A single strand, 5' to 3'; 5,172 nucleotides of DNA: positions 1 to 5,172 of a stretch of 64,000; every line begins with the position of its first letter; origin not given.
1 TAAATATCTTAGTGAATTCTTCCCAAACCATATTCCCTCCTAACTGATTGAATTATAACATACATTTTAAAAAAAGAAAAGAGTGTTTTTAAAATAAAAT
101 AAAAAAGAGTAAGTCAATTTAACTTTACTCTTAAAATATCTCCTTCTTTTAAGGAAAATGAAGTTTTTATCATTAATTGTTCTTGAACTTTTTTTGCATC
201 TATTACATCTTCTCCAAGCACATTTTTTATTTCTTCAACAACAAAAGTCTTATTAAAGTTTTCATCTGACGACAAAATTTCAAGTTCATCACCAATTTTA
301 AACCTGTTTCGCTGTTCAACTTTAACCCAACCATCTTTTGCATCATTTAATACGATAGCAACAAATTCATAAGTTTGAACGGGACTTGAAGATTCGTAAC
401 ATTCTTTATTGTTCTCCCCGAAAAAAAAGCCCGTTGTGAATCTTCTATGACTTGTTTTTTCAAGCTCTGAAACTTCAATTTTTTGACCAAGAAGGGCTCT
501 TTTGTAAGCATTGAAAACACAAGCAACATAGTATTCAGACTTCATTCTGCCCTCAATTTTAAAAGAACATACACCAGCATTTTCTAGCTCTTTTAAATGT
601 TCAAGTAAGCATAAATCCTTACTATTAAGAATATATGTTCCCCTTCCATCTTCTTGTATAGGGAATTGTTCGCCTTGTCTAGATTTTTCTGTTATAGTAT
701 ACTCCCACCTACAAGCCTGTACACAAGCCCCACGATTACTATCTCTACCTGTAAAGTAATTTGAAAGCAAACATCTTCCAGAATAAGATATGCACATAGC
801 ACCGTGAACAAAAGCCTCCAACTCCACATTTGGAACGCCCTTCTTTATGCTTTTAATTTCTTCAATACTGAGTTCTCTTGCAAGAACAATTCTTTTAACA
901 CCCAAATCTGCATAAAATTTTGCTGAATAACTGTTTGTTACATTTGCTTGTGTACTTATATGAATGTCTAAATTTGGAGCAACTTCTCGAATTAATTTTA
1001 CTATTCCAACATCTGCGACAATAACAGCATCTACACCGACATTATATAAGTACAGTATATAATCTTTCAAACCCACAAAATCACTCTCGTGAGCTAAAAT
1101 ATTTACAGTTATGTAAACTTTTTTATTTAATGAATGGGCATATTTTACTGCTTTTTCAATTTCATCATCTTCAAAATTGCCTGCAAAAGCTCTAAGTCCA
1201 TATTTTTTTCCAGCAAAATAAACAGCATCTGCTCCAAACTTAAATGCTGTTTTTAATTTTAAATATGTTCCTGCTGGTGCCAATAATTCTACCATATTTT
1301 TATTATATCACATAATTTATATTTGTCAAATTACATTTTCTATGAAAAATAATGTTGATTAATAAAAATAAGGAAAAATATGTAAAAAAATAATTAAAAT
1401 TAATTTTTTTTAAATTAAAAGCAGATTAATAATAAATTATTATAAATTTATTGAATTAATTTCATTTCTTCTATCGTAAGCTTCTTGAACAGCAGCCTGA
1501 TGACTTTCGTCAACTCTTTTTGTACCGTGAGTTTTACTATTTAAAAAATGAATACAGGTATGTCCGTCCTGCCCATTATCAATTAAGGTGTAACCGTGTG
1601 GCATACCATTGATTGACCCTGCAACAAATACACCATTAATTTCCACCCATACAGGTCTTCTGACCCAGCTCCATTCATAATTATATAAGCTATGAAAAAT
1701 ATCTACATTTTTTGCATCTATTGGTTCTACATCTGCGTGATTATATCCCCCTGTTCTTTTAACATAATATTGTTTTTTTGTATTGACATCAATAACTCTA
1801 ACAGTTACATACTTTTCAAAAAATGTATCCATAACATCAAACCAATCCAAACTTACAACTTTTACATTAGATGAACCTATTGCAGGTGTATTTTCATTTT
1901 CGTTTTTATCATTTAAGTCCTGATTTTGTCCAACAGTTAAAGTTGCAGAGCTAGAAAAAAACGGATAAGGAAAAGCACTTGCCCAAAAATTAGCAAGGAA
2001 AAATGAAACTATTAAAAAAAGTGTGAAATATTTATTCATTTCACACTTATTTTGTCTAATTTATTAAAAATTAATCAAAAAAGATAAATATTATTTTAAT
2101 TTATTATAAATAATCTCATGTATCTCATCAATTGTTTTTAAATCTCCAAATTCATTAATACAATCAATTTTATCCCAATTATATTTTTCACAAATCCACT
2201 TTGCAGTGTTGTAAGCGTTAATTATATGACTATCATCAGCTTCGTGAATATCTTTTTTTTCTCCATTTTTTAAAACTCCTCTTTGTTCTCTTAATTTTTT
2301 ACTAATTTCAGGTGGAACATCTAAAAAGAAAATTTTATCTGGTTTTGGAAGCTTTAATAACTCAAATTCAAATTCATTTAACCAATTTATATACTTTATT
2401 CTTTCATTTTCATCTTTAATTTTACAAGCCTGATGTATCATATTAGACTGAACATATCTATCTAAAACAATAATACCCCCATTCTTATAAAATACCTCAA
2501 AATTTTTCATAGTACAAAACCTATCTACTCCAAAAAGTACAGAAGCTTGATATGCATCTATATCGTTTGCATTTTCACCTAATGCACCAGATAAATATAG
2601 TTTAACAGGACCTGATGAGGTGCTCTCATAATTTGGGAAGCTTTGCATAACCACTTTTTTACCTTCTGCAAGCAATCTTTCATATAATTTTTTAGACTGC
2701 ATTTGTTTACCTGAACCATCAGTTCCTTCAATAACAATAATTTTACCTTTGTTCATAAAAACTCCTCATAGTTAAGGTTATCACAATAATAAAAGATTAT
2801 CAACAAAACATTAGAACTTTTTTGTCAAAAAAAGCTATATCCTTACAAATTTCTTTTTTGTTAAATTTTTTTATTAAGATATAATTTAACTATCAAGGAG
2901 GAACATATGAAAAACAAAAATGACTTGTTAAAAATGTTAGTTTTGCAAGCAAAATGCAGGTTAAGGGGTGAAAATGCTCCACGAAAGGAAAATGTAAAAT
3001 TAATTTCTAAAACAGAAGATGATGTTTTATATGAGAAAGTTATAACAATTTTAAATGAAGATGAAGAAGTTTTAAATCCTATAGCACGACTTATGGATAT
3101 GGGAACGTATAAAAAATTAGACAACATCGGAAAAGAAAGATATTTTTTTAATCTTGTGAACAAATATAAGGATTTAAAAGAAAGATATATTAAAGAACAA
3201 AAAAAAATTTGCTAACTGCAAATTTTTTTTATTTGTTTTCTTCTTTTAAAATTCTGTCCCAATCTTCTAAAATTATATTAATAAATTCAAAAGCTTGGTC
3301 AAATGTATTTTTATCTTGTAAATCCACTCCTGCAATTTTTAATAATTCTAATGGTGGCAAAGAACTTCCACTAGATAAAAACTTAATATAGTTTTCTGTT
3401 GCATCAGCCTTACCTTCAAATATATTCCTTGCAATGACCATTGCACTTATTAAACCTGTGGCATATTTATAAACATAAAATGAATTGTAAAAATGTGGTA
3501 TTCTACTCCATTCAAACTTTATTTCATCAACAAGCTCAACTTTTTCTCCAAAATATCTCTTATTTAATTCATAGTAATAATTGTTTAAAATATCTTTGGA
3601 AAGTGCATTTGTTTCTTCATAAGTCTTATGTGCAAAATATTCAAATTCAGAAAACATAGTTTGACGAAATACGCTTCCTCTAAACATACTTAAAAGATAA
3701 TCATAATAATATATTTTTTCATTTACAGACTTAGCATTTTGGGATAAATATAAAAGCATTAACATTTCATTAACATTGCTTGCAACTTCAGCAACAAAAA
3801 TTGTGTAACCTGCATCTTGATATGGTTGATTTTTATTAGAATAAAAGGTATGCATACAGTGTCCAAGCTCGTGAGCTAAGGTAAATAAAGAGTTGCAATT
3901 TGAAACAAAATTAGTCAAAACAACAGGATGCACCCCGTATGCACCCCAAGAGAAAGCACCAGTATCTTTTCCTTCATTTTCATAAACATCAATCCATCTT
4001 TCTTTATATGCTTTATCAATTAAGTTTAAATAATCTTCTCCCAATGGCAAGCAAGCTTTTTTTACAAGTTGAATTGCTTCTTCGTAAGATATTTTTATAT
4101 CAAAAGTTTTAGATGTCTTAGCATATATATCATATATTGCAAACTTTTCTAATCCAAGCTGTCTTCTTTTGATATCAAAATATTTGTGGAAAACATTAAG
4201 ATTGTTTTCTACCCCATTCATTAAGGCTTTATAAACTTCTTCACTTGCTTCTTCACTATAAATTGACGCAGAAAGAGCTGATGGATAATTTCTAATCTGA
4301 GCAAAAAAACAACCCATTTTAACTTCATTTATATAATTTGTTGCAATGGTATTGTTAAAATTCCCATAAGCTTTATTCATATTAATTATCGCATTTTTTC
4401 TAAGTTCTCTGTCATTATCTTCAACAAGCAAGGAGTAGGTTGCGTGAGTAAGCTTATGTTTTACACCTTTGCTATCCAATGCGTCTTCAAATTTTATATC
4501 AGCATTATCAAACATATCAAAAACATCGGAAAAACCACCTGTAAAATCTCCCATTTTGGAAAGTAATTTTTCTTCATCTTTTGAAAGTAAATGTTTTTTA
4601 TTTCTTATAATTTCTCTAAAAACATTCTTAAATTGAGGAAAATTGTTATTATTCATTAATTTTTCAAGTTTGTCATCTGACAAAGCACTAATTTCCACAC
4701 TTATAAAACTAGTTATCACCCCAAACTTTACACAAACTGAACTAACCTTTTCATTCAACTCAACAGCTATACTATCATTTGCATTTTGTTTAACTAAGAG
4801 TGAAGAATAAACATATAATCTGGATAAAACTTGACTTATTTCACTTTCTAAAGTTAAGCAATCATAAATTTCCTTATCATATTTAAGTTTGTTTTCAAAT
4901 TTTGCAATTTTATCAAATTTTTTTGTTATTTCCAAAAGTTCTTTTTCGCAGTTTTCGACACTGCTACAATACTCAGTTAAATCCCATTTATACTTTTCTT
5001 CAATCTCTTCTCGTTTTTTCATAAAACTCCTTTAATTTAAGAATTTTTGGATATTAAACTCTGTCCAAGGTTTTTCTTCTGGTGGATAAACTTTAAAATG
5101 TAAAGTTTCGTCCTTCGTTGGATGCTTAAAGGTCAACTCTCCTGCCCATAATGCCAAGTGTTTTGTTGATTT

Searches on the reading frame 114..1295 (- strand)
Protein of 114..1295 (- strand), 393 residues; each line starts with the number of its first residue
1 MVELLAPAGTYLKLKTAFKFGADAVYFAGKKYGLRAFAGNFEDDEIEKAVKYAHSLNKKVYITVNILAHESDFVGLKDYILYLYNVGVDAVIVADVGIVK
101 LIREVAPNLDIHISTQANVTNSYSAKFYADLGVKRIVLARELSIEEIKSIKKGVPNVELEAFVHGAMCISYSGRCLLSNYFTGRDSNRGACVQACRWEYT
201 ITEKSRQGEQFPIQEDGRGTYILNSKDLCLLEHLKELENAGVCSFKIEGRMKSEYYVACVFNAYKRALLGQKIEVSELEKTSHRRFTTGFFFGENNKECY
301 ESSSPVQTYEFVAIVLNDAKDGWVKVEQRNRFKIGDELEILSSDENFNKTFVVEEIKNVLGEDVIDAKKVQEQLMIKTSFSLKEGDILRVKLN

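Call 85: search_protein_families(library=pfam, proteins=[window:114-1295:-], max_evalue=0.00001)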
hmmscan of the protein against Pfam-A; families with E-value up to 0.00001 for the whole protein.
window:114-1295:- (393 aa): 2 families
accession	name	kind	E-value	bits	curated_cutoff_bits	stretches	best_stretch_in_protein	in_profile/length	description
PF01136.24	Peptidase_U32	-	1.8e-92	309.3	22.4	1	76-296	4-232/233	Peptidase family U32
PF16325.11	Peptidase_U32_C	-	1.7e-17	63.8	28.2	1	307-389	1-83/83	Peptidase family U32 C-terminal domain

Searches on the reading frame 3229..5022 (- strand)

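Call 85: search_protein_families(library=pfam, proteins=[window:3229-5022:-], max_evalue=0.00001)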
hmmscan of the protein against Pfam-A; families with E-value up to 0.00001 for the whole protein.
window:3229-5022:- (597 aa): 2 families
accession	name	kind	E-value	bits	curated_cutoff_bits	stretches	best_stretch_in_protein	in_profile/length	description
PF01432.26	Peptidase_M3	-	1.1e-65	223.3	27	1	199-579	2-456/457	Peptidase family M3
PF08439.15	Peptidase_M3_N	-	5.5e-19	68.6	25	1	110-178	1-70/70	Oligopeptidase F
